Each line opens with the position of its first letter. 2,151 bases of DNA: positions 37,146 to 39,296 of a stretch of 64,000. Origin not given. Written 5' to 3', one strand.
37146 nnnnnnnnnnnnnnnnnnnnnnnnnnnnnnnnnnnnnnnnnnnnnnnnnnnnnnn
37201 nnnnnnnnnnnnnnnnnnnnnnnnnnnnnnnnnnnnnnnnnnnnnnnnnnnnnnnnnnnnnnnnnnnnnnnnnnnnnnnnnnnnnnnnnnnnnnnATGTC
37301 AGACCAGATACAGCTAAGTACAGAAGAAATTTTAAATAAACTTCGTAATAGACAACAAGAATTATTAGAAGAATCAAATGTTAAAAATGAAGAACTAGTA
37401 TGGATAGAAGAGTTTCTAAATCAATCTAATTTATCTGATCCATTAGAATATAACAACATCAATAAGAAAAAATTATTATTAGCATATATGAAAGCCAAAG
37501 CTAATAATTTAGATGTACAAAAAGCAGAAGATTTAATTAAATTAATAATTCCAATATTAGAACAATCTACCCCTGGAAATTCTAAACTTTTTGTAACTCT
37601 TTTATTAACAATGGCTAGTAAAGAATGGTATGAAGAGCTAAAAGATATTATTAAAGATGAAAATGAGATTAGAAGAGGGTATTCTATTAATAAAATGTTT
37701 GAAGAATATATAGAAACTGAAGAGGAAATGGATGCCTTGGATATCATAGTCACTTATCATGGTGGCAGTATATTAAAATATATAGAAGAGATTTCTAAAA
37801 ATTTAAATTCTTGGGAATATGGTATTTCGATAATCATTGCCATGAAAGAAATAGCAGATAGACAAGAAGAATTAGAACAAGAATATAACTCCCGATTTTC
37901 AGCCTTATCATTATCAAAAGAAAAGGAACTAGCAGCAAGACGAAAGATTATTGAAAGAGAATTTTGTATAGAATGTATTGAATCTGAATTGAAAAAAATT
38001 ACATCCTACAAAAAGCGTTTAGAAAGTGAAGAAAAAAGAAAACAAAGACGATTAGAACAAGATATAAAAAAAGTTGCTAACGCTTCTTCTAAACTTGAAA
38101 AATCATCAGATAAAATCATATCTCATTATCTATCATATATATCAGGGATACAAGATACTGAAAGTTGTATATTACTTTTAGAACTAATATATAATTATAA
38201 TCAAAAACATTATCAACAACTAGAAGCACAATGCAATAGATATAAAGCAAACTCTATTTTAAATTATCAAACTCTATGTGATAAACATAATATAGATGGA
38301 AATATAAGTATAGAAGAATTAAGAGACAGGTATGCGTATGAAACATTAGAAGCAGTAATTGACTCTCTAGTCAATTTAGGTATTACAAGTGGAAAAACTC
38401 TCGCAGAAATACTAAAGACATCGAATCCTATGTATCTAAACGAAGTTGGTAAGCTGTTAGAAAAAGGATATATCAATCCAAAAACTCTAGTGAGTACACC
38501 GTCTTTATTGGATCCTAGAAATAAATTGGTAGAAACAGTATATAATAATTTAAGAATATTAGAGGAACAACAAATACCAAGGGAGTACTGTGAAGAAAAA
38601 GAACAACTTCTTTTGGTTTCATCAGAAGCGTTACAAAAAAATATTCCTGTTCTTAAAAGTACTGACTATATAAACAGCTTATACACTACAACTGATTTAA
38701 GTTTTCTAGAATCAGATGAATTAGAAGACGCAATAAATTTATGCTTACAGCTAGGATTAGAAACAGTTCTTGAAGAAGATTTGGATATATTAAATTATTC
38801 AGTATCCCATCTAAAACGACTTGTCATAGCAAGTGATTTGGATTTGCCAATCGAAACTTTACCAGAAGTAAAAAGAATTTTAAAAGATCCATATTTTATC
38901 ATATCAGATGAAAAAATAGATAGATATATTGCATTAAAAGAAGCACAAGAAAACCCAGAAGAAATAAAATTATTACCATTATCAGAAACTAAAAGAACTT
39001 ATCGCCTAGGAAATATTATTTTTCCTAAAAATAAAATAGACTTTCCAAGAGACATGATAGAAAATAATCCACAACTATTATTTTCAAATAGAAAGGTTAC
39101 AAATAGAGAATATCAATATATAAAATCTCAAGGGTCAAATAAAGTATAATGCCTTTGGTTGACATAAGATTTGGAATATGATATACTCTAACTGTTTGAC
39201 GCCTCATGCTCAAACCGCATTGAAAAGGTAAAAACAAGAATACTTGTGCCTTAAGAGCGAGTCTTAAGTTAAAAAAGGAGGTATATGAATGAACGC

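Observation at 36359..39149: Uncharacterised two-gene module: coiled-coil::RelE/Gp49-fold fusion plus an overlapping 617-aa helical protein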

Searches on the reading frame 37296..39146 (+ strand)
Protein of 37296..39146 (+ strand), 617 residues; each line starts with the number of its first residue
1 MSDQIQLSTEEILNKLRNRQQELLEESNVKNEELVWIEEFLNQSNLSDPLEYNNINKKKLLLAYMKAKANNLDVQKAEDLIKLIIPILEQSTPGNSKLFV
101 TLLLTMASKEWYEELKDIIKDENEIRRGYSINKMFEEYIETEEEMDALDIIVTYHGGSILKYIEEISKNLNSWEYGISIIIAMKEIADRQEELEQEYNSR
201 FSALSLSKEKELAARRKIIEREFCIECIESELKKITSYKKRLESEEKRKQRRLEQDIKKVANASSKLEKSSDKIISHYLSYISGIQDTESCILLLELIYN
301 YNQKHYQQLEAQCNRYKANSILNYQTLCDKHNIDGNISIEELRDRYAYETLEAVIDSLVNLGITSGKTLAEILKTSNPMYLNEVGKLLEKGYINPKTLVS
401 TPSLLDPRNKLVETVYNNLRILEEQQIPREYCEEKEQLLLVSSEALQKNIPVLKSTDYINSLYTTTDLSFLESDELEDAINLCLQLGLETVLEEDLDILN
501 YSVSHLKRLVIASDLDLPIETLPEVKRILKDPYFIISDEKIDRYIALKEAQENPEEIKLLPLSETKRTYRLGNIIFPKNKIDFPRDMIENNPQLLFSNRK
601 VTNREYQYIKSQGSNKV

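Call 3: search_protein_families(library=pfam, proteins=[window:37296-39146:+], max_evalue=1)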
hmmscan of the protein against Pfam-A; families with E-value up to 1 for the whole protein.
window:37296-39146:+ (617 aa): 1 family
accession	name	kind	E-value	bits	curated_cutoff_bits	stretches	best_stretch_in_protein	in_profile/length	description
PF14237.11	GYF_2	-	0.099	12.9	25.8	0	378-403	12-37/50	GYF domain 2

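Call 4: search_protein_families(library=ncbifam, proteins=[window:37296-39146:+], max_evalue=1)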
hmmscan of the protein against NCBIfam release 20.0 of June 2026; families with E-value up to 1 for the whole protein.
window:37296-39146:+ (617 aa): 3 families
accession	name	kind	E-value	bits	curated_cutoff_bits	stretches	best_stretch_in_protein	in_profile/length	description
TIGR01884.1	cas_HTH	subfamily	0.013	14.9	60.2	1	354-396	147-189/202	CRISPR-associated CARF protein Csa3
NF004425.0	PRK05767.1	equivalog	0.019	15.6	87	1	221-275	8-62/92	50S ribosomal protein L44e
TIGR04194.1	grasp_w_spasm_A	domain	0.85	9.9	33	1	595-610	11-26/28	grasp-with-spasm system A modified peptide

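Call 5: search_protein_families(library=padloc, proteins=[window:37296-39146:+], max_evalue=1)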
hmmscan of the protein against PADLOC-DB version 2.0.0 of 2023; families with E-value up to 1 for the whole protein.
window:37296-39146:+ (617 aa): 2 families
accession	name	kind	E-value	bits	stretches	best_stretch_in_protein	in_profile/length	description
PDLC01268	CasR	-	0.0052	14.8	1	352-394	127-168/179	"CAS-I,CAS-II,CAS-III,CAS-IV,CAS-V,CAS-VI; associated_signaling"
PDLC01434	CasR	-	0.0065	14.3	1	346-396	126-174/191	"CAS-I,CAS-II,CAS-III,CAS-IV,CAS-V,CAS-VI; associated_signaling"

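Call 6: search_protein_families(library=phrogs, proteins=[window:37296-39146:+], max_evalue=1)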
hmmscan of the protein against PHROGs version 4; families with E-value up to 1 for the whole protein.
window:37296-39146:+ (617 aa): 2 families
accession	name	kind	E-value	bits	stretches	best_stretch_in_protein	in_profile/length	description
phrog_4307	-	unknown function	0.014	16.7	0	241-285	3-48/98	-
phrog_2312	-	unknown function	0.23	12.8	0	246-282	25-58/58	-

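Call 8: find_homologous_proteins(query=window:37296-39146:+, max_evalue=0.001)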
Query window:37296-39146:+ (617 aa): 13 proteins with E <= 0.001 among 8000 candidates.
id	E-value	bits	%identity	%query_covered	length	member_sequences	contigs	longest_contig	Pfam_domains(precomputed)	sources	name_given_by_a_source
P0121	0.0e+0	1291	99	100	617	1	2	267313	-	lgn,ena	-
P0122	0.0e+0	1288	99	100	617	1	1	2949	-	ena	-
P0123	0.0e+0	1287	98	100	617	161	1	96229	-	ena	-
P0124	0.0e+0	1286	98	100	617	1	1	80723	-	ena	-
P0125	0.0e+0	1286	98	100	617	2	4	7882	-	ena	-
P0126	0.0e+0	1285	98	100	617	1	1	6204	-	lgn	-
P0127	0.0e+0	1283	98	100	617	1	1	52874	-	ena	-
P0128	0.0e+0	1278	97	100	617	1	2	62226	-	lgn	-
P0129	0.0e+0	1267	97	100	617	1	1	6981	-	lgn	-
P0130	0.0e+0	1258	96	100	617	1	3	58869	-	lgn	-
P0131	0.0e+0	1040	80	100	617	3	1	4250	-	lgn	-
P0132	5.0e-211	720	57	100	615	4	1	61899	-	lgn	-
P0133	8.7e-205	700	55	99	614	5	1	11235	-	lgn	-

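Call 16: find_homologous_proteins(query=A3, max_evalue=0.001)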
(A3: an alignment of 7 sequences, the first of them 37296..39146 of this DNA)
Query A3 (7 sequences) (617 aa, profile of the alignment): 13 proteins with E <= 0.001 among 8000 candidates.
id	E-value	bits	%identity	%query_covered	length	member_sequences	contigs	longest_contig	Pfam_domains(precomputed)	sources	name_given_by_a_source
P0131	2.8e-275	933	80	100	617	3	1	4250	-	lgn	-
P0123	3.9e-271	919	98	100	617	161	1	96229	-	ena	-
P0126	5.2e-271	919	98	100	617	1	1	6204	-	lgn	-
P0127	5.5e-271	919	98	100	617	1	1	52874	-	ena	-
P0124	1.7e-270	917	98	100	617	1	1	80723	-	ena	-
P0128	8.0e-270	915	97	100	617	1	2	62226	-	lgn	-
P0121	2.7e-269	913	99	100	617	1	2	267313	-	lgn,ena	-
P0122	2.8e-269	913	99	100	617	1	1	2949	-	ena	-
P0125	4.6e-269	912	98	100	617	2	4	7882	-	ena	-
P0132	1.0e-268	911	57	100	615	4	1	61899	-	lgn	-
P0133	1.2e-268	911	55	99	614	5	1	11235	-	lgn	-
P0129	1.6e-268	910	97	100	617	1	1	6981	-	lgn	-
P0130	2.2e-267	907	96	100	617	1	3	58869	-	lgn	-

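Call 33: search_protein_families(library=pfam, alignment_id=A5, max_evalue=0.01)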
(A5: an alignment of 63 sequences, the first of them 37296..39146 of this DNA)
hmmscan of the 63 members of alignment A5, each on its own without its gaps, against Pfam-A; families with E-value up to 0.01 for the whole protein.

A. member 1, window:37296-39146:+ (617 aa): 0 families

B. families by the number of members that match (of 63 scanned): 8 families
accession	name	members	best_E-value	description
PF13730.12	HTH_36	1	0.00056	Helix-turn-helix domain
PF06476.17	DUF1090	1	0.0022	Protein of unknown function (DUF1090)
PF11365.13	SOGA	1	0.0023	Protein SOGA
PF09312.16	SurA_N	1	0.0046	SurA N-terminal domain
PF24954.1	DUF7763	1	0.0049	Domain of unknown function (DUF7763)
PF08564.16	CDC37_C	1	0.0071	Cdc37 C terminal domain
PF16123.11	HAGH_C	1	0.0081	Hydroxyacylglutathione hydrolase C-terminus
PF16455.10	UBD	1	0.0097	Ubiquitin-binding domain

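Call 34: search_protein_representatives(alignment_id=A4)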
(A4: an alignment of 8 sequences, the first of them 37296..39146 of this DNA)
Query: 8 sequences, 617 profile positions. Proteins with E-value up to 0.001 (for the whole library): 308; up to 1e-10: 249; up to 1e-30: 48. The best 150 are listed.
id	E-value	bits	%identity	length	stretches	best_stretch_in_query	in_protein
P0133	0.0e+00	1110.4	-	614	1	1-615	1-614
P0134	3.5e-121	421.9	-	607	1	9-612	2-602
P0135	2.5e-111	389.4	-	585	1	4-611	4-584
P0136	2.1e-91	323.6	-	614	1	9-609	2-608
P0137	3.4e-72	260.1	-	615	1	11-616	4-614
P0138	3.7e-72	260.0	-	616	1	9-590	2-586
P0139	1.3e-70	254.9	-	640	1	11-590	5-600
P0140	1.7e-66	241.3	-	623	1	10-607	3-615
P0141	4.9e-64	233.2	-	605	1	10-583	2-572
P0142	1.4e-61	225.0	-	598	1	10-612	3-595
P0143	1.0e-57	212.3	-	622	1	9-611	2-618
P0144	9.8e-52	192.5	-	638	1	7-589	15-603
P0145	7.7e-51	189.6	-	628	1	13-586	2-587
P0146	1.6e-49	185.2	-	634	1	14-606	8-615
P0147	2.9e-48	181.0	-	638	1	9-588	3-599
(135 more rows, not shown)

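Call 50: predict_structure(alignment_id=A6)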
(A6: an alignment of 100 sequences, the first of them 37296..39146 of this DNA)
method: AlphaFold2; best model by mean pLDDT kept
length: 617 residues; sequences in the alignment: 100
mean_pLDDT: 93.4   pTM: 0.64
mean pLDDT of the five models: 93.4, 93.3, 93.0, 92.6, 92.1
residues with pLDDT >= 90: 541; 70-90: 65; 50-70: 7; < 50: 4
segments of 3 or more residues with pLDDT < 50: none
pLDDT, mean of each block of 10 residues (from residue 1): 73 96 96 96 94 96 96 95 97 95 96 95 95 93 95 92 96 97 97 94 89 96 96 97 97 97 93 89 96 96 92 86 93 93 93 95 96 95 95 94 95 97 94 91 97 95 94 97 97 97 96 93 96 91 89 81 95 94 91 89 89 64
secondary structure, 60 per line:
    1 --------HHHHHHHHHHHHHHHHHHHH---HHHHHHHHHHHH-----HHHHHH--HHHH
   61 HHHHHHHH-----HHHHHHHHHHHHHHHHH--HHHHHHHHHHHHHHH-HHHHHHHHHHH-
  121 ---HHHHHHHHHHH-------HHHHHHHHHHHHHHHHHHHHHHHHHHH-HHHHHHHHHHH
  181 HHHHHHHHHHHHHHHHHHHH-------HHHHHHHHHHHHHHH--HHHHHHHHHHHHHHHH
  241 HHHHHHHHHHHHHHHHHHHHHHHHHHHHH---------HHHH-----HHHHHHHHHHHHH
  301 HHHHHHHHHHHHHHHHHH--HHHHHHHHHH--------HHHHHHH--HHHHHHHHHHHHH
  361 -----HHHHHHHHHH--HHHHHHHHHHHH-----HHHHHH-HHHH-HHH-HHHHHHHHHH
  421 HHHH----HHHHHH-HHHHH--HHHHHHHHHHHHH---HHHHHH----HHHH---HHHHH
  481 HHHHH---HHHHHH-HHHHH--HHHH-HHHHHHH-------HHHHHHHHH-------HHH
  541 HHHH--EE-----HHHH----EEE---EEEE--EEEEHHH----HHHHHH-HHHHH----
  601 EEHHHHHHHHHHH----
elements in order: H9-28 H32-43 H49-54 H57-68 H74-90 H93-107 H109-119 H124-134 H142-168 H170-200 H208-222 H225-269 H279-282 H288-318 H321-330 H339-345 H348-360 H366-375 H378-389 H395-400 H402-405 H411-424 H429-434 H436-440 H443-455 H459-464 H469-472 H476-485 H489-494 H496-500 H503-506 H508-514 H522-530 H538-544 H554-557 E562-564 E568-571 E574-577 H585-590 H592-596 H603-613

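Call 57: search_dna_similar(query=window:37296-39146:+, collection=phages, mode=protein, max_evalue=0.01, max_rows=15)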
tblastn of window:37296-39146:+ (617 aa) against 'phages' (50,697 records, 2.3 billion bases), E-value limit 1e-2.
No match.

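Call 73: search_solved_structures(query=A6, max_evalue=10, show_alignments=3)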
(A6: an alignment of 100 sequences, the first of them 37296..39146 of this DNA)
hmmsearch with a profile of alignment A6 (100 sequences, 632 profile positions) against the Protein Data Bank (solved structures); distinct sequences matched with E-value up to 10: 11.
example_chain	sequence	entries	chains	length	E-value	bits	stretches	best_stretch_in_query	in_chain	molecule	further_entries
6q6e_A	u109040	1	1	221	0.032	15.8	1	146-241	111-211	Condensin complex subunit 2,Structural maintenance of chromosomes protein,Structural maint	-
7tcd_A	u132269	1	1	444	0.066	14.8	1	96-266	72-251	D13 LOV2-DARPin fusion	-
7ng8_D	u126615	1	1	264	0.068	14.8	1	121-253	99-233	Klebicin C activity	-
7nna_A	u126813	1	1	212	0.13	13.8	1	120-253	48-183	Klebicin C activity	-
9x0l_A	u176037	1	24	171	0.15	13.6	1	76-238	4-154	TsFerB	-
7p6l_B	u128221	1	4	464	0.36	12.4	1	44-206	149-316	Bifunctional cytochrome P450/NADPH--P450 reductase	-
5n4l_A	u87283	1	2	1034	0.38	12.3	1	530-583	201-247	Ceruloplasmin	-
5n0k_A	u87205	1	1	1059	0.4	12.2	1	530-583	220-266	Ceruloplasmin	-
9nvu_P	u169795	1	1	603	0.43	12.1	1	568-597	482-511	OrufIscB-REC-swap 49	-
4tql_A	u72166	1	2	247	0.63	11.6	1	68-292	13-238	Three helix bundle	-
8oyy_A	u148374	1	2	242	2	9.9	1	138-242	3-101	De novo designed soluble GPCR-like protein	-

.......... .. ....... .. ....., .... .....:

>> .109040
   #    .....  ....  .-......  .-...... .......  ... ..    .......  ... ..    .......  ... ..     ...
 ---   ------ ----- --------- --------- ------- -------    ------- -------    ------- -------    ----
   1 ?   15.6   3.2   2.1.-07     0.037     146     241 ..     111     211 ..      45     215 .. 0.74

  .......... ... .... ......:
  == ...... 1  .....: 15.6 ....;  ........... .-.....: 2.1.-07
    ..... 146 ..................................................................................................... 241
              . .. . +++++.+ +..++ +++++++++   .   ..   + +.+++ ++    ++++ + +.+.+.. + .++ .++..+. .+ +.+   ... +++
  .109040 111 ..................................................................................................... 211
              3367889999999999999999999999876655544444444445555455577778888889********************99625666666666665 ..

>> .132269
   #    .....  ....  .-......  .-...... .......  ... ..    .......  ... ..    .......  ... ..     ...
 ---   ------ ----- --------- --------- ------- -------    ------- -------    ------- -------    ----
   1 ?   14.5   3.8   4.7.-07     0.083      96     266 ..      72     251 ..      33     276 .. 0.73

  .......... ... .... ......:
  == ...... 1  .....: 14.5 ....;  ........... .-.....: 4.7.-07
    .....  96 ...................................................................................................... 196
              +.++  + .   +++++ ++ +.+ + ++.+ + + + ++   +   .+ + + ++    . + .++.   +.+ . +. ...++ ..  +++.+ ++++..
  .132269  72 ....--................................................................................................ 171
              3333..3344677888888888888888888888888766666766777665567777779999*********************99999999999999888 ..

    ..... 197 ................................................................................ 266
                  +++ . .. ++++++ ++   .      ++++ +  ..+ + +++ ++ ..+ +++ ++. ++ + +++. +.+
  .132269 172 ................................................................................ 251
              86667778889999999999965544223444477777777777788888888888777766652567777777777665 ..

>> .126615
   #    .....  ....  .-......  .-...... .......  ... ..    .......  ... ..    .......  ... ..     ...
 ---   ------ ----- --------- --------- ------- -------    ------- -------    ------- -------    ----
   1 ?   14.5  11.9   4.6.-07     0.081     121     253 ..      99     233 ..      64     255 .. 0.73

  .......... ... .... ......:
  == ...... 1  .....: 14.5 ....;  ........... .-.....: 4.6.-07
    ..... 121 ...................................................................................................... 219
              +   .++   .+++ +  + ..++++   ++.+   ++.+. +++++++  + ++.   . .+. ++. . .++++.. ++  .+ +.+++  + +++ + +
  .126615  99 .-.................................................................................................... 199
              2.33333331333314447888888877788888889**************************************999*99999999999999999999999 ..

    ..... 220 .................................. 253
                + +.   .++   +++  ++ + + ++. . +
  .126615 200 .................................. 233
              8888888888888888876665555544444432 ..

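Call 79: search_protein_families(library=padloc, alignment_id=A5, max_evalue=0.01)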
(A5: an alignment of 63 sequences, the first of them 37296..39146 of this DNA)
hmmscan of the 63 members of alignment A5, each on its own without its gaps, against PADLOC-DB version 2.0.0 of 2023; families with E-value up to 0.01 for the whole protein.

A. member 1, window:37296-39146:+ (617 aa): 2 families
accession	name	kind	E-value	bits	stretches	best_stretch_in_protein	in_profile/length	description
PDLC01268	CasR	-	0.0052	14.8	1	352-394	127-168/179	"CAS-I,CAS-II,CAS-III,CAS-IV,CAS-V,CAS-VI; associated_signaling"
PDLC01434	CasR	-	0.0065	14.3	1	346-396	126-174/191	"CAS-I,CAS-II,CAS-III,CAS-IV,CAS-V,CAS-VI; associated_signaling"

B. families by the number of members that match (of 63 scanned): 5 families
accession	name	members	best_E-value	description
PDLC01438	Csa3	2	0.00011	"CAS-I,CAS-II,CAS-III,CAS-IV,CAS-V,CAS-VI; associated_signaling"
PDLC02066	Cas1b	1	0.0018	-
PDLC02810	DpdA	1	0.0028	DpdA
PDLC01268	CasR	1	0.0052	"CAS-I,CAS-II,CAS-III,CAS-IV,CAS-V,CAS-VI; associated_signaling"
PDLC01434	CasR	1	0.0065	"CAS-I,CAS-II,CAS-III,CAS-IV,CAS-V,CAS-VI; associated_signaling"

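Call 95: fold_search(model_id=the predicted structure, library=pdb)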
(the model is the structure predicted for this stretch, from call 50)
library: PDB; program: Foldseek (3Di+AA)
matches with E <= 10: 57; with E <= 0.001: 0
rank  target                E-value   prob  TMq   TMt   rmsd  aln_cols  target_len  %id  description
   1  6jw2_A                2.8e-01  0.33  0.15  0.18  45.5       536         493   12  Universal RVD R* accommodates 5hmC via water-mediated interactions (released 2020-04-22)
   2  3n7q_A                4.3e-01  0.97  0.21  0.39   8.2       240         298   13  Crystal structure of human mitochondrial mTERF fragment (aa 99-399) in complex with a 12-mer DNA encompassing the tRNA (released 2010-06-16)
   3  5cky_O                4.7e-01  0.77  0.21  0.35  16.8       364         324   12  Crystal Structure of the MTERF1 R162A substitution bound to the termination sequence. (released 2015-11-25)
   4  6jw0_A                5.1e-01  0.16  0.14  0.16  47.4       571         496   10  Universal RVD R* accommodates cytosine via water-mediated interactions (released 2020-04-22)
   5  6jw5_A                8.1e-01  0.11  0.13  0.15  47.2       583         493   11  RVD Q* recognizes 5hmC through water-mediated H bonds (released 2020-04-22)
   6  3mav_A                1.2e+00  0.10  0.10  0.16  30.9       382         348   12  Crystal structure of Plasmodium vivax putative farnesyl pyrophosphate synthase (Pv092040) (released 2010-04-14)
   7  5crk_O                1.4e+00  0.84  0.21  0.36   6.1       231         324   16  Crystal Structure of the MTERF1 F243A substitution bound to the termination sequence. (released 2015-11-25)
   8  5co0_O                2.0e+00  0.41  0.22  0.36  20.6       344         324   14  Crystal Structure of the MTERF1 Y288A substitution bound to the termination sequence. (released 2015-11-25)
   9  8a7r_B                2.5e+00  0.05  0.08  0.13  31.3       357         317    9  PcIDS1_I420A in complex with Mg2+ and GPP (released 2023-05-31)
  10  8a7r_A                3.1e+00  0.04  0.09  0.14  33.0       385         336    9  PcIDS1_I420A in complex with Mg2+ and GPP (released 2023-05-31)
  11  8a6v_B                3.4e+00  0.04  0.09  0.14  31.6       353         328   12  PcIDS1 in complex with Mg2+ and IPP (released 2023-05-31)
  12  4b2f                  3.5e+00  0.08  0.10  0.22  21.7       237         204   12  N-terminal deletion mutant of an outer surface protein BBA73 from Borrelia burgdorferi (released 2013-05-08)
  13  4z3n                  3.5e+00  0.01  0.06  0.08  50.8       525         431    9  Crystal structure of the MATE transporter ClbM (released 2016-01-13)
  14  8a7b_B                3.7e+00  0.03  0.07  0.12  31.9       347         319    8  PcIDS1_D319N in complex with Mg2+ and 3-Br-GPP (released 2023-05-31)
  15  3ph7_A                3.8e+00  0.04  0.11  0.16  35.7       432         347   13  Crystal structure of Plasmodium vivax putative polyprenyl pyrophosphate synthase in complex with geranylgeranyl diphos (released 2010-11-17)
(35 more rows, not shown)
